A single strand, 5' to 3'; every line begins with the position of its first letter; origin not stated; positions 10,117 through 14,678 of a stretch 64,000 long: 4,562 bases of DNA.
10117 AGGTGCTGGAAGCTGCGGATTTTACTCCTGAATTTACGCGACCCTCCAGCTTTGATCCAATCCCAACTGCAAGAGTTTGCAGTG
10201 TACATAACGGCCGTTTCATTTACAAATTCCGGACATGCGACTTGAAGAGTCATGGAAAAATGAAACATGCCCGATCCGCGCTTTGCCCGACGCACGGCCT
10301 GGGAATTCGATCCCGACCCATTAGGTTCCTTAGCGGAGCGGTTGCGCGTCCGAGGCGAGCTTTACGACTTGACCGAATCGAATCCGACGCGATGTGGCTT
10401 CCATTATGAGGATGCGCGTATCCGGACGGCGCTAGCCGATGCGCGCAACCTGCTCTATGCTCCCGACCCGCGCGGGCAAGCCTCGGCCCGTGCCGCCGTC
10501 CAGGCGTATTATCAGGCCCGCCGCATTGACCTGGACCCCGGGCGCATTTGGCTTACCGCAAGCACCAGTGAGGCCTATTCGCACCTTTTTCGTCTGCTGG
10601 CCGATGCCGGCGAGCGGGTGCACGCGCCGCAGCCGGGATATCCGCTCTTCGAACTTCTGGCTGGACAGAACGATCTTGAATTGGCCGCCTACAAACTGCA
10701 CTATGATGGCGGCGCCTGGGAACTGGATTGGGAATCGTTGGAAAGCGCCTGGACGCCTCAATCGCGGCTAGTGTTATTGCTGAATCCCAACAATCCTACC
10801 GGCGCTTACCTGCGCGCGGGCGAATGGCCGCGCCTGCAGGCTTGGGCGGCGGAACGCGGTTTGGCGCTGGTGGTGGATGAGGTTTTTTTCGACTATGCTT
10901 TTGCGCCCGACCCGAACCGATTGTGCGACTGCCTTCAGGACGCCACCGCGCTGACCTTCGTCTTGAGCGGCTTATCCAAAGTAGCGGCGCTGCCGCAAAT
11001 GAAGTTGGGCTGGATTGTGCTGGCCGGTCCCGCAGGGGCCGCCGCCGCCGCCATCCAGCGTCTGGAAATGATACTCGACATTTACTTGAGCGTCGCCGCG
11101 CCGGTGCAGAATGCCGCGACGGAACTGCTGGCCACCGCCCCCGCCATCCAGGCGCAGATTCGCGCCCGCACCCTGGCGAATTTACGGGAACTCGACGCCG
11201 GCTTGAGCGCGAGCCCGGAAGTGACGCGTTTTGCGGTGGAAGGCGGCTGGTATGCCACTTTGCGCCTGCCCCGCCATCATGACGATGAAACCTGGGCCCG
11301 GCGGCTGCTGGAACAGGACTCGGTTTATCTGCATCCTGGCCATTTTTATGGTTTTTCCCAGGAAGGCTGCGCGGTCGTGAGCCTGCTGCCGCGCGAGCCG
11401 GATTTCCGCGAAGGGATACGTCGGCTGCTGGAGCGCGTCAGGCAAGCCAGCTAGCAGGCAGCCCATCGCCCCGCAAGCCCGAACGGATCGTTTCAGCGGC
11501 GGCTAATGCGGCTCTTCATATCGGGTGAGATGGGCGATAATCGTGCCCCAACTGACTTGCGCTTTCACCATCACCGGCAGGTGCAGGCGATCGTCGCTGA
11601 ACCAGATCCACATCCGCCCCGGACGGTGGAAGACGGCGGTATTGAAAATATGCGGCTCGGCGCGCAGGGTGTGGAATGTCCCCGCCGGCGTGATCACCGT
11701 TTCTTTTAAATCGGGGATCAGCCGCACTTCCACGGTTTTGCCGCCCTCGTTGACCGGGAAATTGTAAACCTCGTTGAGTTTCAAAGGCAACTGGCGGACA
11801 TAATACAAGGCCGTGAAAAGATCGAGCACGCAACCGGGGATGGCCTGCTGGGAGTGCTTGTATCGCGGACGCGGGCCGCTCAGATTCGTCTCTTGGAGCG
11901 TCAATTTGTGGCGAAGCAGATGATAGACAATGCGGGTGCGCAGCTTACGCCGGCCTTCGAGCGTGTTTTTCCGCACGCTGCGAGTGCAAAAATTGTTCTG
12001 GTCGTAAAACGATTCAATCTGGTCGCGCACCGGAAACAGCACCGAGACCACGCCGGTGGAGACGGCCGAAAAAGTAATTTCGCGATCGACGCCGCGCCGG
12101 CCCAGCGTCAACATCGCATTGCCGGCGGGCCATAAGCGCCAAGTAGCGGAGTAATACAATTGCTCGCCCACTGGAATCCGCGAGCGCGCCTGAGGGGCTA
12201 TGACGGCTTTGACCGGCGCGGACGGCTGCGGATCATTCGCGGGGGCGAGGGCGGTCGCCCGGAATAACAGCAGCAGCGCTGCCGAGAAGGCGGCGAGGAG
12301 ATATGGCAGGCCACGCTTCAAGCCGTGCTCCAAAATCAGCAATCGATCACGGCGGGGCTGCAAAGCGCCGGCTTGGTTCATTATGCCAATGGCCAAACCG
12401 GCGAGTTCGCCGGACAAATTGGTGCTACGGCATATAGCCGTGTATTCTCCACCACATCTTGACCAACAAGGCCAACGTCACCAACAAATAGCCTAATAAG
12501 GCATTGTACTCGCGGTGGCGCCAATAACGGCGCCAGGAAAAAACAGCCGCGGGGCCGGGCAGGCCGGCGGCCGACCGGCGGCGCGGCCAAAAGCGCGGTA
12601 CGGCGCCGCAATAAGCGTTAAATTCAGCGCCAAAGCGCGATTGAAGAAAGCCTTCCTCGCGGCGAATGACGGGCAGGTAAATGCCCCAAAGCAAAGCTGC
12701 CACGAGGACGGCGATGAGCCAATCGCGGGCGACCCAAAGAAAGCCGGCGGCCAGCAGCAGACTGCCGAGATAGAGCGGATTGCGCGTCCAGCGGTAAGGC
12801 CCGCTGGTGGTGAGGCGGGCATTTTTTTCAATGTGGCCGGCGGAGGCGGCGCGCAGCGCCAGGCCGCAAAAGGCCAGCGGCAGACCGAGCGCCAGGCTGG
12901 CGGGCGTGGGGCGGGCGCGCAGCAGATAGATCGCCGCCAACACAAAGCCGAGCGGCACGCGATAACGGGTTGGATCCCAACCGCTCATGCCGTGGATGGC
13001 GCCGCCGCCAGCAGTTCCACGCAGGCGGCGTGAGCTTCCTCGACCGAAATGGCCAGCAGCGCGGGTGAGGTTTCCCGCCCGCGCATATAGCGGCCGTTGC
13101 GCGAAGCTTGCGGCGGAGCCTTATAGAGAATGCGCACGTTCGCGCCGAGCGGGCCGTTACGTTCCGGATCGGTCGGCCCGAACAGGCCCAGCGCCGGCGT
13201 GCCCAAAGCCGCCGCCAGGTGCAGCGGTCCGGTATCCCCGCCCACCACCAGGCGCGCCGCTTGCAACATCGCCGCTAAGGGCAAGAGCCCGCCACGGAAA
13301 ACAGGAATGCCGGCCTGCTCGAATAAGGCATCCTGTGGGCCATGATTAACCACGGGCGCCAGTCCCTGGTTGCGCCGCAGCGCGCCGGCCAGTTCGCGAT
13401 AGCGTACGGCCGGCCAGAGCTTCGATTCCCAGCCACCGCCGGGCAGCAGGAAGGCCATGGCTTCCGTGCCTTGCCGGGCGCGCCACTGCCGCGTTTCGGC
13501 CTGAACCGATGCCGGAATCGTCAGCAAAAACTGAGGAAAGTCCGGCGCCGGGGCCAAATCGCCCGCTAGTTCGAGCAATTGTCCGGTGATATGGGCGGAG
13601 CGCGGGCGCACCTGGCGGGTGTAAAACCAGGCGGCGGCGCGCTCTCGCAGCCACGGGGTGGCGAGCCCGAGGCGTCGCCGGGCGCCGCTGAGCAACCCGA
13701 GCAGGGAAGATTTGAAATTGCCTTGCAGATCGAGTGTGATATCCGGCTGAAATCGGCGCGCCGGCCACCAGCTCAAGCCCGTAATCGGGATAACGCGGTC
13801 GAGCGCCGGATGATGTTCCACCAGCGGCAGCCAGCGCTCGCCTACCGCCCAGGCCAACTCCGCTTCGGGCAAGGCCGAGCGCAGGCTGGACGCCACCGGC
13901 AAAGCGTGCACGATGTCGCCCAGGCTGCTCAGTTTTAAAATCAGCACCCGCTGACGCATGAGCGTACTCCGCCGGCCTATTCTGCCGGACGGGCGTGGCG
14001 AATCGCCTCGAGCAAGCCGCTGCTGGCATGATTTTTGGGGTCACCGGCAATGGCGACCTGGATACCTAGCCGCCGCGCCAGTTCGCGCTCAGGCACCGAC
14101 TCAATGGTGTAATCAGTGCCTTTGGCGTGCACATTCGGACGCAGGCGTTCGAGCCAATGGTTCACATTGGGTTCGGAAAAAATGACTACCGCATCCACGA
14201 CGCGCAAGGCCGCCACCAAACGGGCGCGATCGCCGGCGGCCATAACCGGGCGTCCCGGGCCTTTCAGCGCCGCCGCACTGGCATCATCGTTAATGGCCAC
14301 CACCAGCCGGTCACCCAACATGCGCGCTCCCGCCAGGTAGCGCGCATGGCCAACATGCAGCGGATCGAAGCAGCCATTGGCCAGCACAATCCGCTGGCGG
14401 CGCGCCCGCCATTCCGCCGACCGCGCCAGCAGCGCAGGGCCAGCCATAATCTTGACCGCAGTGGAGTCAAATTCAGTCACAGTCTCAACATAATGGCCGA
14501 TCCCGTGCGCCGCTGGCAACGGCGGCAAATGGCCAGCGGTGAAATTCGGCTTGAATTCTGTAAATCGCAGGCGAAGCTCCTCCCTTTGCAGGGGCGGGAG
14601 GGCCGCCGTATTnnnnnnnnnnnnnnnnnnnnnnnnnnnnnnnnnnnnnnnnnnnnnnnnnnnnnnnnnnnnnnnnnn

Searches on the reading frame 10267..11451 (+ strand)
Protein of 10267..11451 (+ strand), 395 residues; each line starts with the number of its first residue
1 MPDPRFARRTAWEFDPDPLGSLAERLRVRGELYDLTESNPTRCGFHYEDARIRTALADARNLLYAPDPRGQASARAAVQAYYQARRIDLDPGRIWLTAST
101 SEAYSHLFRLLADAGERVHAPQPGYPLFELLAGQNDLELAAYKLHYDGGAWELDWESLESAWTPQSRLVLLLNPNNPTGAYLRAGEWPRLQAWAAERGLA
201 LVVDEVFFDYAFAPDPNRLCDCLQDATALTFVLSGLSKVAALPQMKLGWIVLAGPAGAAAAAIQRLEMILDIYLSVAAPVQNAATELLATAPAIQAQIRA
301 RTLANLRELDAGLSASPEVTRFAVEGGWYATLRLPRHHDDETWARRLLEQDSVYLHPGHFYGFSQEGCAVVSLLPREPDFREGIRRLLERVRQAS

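Call 70: search_protein_families(library=pfam, proteins=[window:10267-11451:+], max_evalue=0.00001)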
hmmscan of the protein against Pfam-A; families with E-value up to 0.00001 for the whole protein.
window:10267-11451:+ (395 aa): 1 family
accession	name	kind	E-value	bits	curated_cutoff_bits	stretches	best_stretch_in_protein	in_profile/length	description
PF00155.27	Aminotran_1_2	-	1.3e-34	120.5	19.7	1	56-366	29-339/361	Aminotransferase class I and II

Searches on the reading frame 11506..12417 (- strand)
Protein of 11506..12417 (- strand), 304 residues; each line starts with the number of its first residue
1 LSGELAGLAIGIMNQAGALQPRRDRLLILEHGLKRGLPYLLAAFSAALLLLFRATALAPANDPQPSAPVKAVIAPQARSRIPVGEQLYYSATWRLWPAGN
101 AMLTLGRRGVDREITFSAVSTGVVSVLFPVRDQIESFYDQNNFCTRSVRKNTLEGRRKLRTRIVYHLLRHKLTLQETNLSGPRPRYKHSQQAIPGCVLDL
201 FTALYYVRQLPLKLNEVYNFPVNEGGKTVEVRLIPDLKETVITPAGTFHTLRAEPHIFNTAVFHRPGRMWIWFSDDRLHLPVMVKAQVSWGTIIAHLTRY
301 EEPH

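Call 70: search_protein_families(library=pfam, proteins=[window:11506-12417:-], max_evalue=0.00001)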
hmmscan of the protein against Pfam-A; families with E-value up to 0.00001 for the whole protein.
window:11506-12417:- (304 aa): 1 family
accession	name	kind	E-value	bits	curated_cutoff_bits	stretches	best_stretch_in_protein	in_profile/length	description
PF11306.15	DUF3108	-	3.1e-28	99.5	26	1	89-298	2-209/209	Protein of unknown function (DUF3108)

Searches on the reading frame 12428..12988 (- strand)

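Call 70: search_protein_families(library=pfam, proteins=[window:12428-12988:-], max_evalue=0.00001)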
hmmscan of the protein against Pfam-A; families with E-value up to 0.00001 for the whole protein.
window:12428-12988:- (187 aa): 2 families
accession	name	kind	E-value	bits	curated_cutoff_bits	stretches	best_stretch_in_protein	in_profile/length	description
PF04191.18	PEMT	-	1.2e-09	39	25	1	54-121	37-104/105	Phospholipid methyltransferase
PF04140.19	ICMT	-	9.6e-07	29.6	24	0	53-116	29-94/95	Isoprenylcysteine carboxyl methyltransferase (ICMT) family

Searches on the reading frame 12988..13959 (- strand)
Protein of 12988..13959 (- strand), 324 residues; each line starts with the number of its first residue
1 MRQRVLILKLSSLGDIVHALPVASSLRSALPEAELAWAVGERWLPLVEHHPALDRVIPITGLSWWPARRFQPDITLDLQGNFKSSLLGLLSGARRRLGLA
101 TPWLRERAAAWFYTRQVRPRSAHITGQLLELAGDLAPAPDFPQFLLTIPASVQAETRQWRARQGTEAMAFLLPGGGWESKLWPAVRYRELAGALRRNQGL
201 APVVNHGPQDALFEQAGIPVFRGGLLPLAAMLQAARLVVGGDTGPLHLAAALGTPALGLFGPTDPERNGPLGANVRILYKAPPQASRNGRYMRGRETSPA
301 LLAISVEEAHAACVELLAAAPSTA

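Call 70: search_protein_families(library=pfam, proteins=[window:12988-13959:-], max_evalue=0.00001)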
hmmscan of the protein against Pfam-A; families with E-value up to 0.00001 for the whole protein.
window:12988-13959:- (324 aa): 1 family
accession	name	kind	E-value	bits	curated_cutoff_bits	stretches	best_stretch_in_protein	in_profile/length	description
PF01075.23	Glyco_transf_9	-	3.6e-29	102.3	22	1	72-280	13-229/247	Glycosyltransferase family 9 (heptosyltransferase)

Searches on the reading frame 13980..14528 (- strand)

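Call 70: search_protein_families(library=pfam, proteins=[window:13980-14528:-], max_evalue=0.00001)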
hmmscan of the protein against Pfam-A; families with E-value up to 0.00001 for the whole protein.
window:13980-14528:- (183 aa): 1 family
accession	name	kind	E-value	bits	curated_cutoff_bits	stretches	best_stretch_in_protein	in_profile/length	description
PF01467.32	CTP_transf_like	-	3.7e-15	56.7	21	1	49-143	1-93/133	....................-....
